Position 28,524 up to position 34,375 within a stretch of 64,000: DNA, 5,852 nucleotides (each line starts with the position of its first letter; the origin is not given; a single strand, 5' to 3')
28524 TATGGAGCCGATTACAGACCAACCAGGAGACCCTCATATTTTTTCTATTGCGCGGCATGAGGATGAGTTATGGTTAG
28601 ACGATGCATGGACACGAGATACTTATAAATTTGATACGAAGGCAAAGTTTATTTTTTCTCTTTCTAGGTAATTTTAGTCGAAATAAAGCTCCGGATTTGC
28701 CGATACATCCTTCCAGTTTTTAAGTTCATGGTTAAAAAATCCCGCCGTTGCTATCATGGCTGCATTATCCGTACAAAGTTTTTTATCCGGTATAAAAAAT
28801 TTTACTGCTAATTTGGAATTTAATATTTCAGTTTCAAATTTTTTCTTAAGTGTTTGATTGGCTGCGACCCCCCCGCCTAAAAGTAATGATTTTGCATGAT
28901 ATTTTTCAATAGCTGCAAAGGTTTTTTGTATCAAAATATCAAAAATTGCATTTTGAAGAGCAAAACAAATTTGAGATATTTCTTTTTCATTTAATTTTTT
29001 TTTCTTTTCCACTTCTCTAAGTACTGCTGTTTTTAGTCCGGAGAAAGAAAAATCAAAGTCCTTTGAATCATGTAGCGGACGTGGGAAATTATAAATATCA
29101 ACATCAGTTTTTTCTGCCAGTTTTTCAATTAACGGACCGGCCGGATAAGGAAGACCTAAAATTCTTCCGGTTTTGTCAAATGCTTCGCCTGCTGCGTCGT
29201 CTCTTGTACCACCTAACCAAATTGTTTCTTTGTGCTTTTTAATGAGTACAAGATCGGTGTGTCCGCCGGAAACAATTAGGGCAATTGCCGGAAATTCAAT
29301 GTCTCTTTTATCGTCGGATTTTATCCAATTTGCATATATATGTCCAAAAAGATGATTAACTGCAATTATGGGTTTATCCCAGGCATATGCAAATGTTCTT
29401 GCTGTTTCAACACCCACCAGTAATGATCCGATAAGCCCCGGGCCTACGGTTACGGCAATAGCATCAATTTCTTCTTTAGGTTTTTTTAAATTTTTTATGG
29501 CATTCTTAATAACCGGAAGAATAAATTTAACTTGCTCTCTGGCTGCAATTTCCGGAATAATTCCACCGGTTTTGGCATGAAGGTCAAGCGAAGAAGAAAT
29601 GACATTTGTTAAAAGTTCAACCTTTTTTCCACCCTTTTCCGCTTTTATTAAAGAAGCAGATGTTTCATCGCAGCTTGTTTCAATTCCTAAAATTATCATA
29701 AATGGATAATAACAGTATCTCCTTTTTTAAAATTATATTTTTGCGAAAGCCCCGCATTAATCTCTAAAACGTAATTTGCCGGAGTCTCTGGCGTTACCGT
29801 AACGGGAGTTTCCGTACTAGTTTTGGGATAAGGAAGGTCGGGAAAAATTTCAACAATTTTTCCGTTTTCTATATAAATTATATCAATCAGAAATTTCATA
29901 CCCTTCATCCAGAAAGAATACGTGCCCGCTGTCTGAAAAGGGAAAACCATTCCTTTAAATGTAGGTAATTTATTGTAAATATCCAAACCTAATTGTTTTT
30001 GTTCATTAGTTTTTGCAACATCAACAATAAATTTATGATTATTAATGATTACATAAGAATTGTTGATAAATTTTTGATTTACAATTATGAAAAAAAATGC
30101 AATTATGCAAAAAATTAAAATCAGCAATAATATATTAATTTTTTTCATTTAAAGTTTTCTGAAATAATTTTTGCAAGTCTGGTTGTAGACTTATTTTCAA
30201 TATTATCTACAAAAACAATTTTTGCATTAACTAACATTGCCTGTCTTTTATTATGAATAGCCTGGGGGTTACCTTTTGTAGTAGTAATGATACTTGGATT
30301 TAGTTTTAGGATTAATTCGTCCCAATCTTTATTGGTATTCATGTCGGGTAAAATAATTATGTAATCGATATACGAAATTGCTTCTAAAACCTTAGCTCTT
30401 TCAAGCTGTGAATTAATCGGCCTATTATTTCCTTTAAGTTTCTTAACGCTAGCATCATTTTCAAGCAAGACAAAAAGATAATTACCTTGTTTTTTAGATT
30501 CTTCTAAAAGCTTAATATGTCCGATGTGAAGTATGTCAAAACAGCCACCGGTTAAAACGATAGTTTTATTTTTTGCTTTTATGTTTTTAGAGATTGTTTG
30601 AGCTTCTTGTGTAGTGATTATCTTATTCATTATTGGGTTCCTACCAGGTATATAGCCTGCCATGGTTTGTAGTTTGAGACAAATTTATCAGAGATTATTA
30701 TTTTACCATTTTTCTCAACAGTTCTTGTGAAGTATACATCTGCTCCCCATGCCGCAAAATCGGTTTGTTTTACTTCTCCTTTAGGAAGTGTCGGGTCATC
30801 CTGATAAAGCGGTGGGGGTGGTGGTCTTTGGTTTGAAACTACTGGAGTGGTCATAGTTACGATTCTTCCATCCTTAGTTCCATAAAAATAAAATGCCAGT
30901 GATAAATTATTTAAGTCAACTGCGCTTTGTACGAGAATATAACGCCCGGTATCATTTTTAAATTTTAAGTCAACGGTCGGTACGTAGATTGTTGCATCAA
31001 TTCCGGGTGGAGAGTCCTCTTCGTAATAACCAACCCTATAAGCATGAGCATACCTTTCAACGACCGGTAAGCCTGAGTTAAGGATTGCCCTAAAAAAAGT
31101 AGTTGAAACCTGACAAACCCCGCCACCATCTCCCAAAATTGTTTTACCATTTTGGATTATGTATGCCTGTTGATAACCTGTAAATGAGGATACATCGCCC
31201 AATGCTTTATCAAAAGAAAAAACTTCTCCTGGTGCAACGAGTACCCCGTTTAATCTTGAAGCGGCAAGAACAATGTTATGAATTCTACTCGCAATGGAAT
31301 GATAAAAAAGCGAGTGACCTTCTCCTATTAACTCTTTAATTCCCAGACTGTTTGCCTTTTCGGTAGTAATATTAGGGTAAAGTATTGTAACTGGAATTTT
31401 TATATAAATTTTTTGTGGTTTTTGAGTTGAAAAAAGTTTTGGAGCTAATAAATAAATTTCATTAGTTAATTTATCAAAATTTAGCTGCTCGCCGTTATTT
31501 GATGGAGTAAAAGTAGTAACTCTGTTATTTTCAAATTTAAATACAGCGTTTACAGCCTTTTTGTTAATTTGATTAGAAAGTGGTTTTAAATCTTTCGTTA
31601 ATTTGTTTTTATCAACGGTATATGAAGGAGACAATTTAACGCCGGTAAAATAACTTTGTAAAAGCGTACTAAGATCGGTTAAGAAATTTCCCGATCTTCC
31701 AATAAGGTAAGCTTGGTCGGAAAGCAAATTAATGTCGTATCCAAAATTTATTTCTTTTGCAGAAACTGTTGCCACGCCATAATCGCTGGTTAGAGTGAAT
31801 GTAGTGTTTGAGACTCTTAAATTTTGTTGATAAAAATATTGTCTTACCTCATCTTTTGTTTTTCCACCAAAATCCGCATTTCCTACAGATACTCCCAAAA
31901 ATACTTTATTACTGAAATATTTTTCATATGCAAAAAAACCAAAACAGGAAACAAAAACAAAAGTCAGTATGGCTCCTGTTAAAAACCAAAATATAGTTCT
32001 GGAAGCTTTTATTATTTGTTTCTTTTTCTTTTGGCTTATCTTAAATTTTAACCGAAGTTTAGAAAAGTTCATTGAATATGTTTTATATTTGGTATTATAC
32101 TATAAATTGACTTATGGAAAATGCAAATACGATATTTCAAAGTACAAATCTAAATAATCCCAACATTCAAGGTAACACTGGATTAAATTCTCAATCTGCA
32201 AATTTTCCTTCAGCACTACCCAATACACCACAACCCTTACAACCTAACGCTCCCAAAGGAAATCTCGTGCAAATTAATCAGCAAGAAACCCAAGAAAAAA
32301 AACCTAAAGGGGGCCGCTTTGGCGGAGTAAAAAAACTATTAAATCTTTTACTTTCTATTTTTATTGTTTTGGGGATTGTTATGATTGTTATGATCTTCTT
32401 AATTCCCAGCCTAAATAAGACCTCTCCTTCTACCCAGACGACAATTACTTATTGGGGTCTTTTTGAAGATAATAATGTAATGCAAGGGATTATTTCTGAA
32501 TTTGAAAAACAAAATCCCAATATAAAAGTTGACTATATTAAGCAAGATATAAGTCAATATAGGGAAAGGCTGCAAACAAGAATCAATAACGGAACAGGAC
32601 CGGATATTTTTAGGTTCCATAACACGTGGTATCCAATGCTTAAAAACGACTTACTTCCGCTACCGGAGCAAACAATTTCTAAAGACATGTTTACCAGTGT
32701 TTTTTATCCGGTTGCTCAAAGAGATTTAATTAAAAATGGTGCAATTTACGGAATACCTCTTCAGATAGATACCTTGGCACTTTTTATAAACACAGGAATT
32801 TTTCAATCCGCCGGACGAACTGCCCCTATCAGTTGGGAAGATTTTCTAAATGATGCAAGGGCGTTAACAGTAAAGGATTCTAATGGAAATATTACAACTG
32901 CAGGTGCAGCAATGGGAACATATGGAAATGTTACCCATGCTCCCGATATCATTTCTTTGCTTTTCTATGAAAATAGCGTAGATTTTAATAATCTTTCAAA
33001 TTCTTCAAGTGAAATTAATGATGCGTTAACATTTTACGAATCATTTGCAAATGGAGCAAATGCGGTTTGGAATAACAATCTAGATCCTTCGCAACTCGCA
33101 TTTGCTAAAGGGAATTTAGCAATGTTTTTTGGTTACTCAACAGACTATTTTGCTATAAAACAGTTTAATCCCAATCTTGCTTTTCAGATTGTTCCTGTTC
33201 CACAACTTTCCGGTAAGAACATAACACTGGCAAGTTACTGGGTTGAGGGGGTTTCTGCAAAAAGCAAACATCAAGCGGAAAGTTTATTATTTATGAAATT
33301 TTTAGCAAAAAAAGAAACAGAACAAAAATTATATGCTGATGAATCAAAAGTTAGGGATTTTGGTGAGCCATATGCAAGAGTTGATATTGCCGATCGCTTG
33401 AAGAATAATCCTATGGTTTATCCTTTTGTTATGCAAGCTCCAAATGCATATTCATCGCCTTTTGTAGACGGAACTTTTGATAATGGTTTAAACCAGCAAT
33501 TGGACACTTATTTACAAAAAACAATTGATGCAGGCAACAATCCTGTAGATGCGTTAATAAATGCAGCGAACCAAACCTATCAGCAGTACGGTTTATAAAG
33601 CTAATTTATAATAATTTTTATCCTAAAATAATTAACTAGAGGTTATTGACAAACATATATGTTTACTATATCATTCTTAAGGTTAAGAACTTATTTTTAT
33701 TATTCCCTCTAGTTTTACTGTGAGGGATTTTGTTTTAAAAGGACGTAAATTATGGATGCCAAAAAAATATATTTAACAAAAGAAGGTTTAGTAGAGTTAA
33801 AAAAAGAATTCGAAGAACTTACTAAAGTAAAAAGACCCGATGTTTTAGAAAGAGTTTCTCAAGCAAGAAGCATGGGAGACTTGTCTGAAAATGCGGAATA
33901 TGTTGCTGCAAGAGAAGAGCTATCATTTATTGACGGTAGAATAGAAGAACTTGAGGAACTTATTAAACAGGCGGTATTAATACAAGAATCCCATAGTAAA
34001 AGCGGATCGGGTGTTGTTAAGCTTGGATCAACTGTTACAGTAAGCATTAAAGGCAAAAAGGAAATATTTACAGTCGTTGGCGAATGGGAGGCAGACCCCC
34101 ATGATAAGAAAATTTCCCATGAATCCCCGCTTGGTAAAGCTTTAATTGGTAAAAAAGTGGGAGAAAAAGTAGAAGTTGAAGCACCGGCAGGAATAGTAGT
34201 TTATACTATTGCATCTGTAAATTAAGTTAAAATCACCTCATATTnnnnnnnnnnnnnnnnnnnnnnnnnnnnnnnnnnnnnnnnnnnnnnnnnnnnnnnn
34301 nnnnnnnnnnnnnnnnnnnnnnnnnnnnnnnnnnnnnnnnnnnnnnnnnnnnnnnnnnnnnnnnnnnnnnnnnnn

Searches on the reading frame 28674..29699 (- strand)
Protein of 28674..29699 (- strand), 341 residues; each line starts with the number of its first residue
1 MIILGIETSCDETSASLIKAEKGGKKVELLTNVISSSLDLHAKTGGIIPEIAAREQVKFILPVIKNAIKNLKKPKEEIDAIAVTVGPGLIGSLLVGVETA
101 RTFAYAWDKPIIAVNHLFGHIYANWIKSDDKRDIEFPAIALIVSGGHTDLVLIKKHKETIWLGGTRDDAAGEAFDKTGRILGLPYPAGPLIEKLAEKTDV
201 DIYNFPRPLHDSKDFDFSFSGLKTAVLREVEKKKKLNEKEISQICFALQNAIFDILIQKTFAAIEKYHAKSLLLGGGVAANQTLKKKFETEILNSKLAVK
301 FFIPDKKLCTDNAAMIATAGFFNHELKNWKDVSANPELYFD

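Call 14: search_protein_families(library=pfam, proteins=[window:28674-29699:-], max_evalue=0.001)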
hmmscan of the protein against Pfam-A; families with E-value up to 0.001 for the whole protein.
window:28674-29699:- (341 aa): 2 families
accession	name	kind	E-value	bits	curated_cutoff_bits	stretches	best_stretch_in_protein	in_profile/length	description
PF00814.31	TsaD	-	3.1e-89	299.6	24.8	1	28-317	1-263/264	tRNA N6-adenosine threonylcarbamoyltransferase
PF22521.2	HypF_C_2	-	6.8e-05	23.2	27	1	227-299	153-224/241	Carbamoyltransferase, Kae1-like Domain, second subdomain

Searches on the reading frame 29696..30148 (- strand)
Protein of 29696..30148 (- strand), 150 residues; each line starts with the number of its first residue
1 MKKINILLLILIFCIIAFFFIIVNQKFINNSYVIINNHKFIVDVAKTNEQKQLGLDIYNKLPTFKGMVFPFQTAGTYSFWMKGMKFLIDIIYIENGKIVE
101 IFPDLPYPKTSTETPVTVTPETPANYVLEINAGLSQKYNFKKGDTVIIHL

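Call 14: search_protein_families(library=pfam, proteins=[window:29696-30148:-], max_evalue=0.001)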
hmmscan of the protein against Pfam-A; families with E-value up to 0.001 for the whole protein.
window:29696-30148:- (150 aa): 1 family
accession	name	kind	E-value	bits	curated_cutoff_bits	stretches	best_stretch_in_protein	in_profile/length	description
PF02643.20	DUF192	-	1.5e-23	83.2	27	1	42-146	3-94/96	Uncharacterized ACR, COG1430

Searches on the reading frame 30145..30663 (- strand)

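Call 14: search_protein_families(library=pfam, proteins=[window:30145-30663:-], max_evalue=0.001)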
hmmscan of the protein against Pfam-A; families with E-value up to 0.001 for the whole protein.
window:30145-30663:- (172 aa): 1 family
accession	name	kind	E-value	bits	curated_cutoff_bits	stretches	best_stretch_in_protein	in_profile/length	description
PF01467.32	CTP_transf_like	-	3.4e-16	60.1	21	1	37-136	1-94/133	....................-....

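Call 19: search_protein_families(library=ncbifam, proteins=[window:30145-30663:-], max_evalue=0.001)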
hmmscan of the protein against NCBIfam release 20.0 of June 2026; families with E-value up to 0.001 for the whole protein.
window:30145-30663:- (172 aa): 10 families
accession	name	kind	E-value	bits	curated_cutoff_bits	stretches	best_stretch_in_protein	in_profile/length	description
TIGR02199.1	rfaE_dom_II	equivalog_domain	8e-33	113.3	181.5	1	24-167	2-142/144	D-glycero-beta-D-manno-heptose 1-phosphate adenylyltransferase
NF008454.0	PRK11316.1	equivalog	3.2e-29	101.9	521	1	12-169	319-473/475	bifunctional D-glycero-beta-D-manno-heptose-7-phosphate kinase/D-glycero-beta-D-manno-heptose 1-phosphate adenylyltransferase HldE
TIGR00125.1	cyt_tran_rel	domain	4.4e-16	58.8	27.7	1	35-100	1-63/65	adenylyltransferase/cytidyltransferase family protein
TIGR01518.1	g3p_cytidyltrns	equivalog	5.1e-14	52.4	165.4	1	36-122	1-82/125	glycerol-3-phosphate cytidylyltransferase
NF001985.0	PRK00777.1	subfamily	2.2e-08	34.3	104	1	34-95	5-64/157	pantetheine-phosphate adenylyltransferase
NF004162.0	PRK05627.1-5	equivalog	8.4e-08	32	241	1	27-113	7-94/304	bifunctional riboflavin kinase/FAD synthetase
NF005518.0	PRK07143.1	equivalog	1.7e-07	30.9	232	1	25-105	9-87/281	hypothetical protein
NF045965.1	RibF_rel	equivalog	4.2e-07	29.7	200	1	25-105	6-89/279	FAD synthase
NF041124.1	CoaD_Thcocales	equivalog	8e-06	25.8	290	1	35-104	6-78/156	phosphopantetheine adenylyltransferase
NF002250.0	PRK01170.1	subfamily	7.8e-05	22.3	489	1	35-86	2-51/322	bifunctional pantetheine-phosphate adenylyltransferase/NTP phosphatase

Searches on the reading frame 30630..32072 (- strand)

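Call 14: search_protein_families(library=pfam, proteins=[window:30630-32072:-], max_evalue=0.001)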
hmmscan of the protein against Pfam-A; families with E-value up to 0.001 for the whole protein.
window:30630-32072:- (480 aa): 2 families
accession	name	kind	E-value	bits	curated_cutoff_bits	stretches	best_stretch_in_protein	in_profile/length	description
PF04294.18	VanW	-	4.8e-41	139.7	27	1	263-394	2-129/130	VanW like protein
PF12229.13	PG_binding_4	-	3.6e-18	66.3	22.1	1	102-207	2-105/117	Putative peptidoglycan binding domain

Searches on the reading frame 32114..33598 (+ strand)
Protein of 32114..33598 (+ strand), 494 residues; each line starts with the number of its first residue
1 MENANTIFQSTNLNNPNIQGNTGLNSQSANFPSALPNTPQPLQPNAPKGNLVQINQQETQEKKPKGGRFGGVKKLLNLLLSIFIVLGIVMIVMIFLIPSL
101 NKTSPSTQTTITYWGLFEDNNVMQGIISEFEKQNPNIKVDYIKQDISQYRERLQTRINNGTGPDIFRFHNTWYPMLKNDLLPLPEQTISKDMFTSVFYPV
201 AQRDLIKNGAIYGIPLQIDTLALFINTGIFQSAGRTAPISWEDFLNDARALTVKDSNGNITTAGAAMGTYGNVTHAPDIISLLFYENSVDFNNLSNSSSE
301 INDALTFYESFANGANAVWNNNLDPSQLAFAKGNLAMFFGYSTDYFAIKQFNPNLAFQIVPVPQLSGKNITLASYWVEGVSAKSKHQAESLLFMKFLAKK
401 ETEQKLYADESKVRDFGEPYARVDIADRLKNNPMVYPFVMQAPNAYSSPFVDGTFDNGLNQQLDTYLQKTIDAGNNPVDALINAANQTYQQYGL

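Call 14: search_protein_families(library=pfam, proteins=[window:32114-33598:+], max_evalue=0.001)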
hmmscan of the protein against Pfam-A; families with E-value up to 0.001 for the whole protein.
window:32114-33598:+ (494 aa): 2 families
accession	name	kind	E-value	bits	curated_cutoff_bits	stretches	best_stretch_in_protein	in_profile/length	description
PF01547.30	SBP_bac_1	-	2.4e-30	107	26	1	122-402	9-305/307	Bacterial extracellular solute-binding protein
PF13416.11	SBP_bac_8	-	1.4e-29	104.2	27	1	126-409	2-255/279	Bacterial extracellular solute-binding protein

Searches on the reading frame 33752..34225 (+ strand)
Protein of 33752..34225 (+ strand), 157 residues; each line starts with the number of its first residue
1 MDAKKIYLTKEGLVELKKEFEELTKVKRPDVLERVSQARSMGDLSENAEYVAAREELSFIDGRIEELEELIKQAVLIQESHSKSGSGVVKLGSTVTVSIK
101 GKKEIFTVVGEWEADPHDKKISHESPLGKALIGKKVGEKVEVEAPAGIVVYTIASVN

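Call 14: search_protein_families(library=pfam, proteins=[window:33752-34225:+], max_evalue=0.001)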
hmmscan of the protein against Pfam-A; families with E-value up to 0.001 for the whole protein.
window:33752-34225:+ (157 aa): 2 families
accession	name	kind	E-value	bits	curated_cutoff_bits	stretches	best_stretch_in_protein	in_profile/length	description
PF03449.20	GreA_GreB_N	-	2.8e-26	92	24.5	1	6-75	1-70/71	Transcription elongation factor, N-terminal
PF01272.25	GreA_GreB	-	8.4e-24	83.8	26.9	1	86-156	3-75/77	Transcription elongation factor, GreA/GreB, C-term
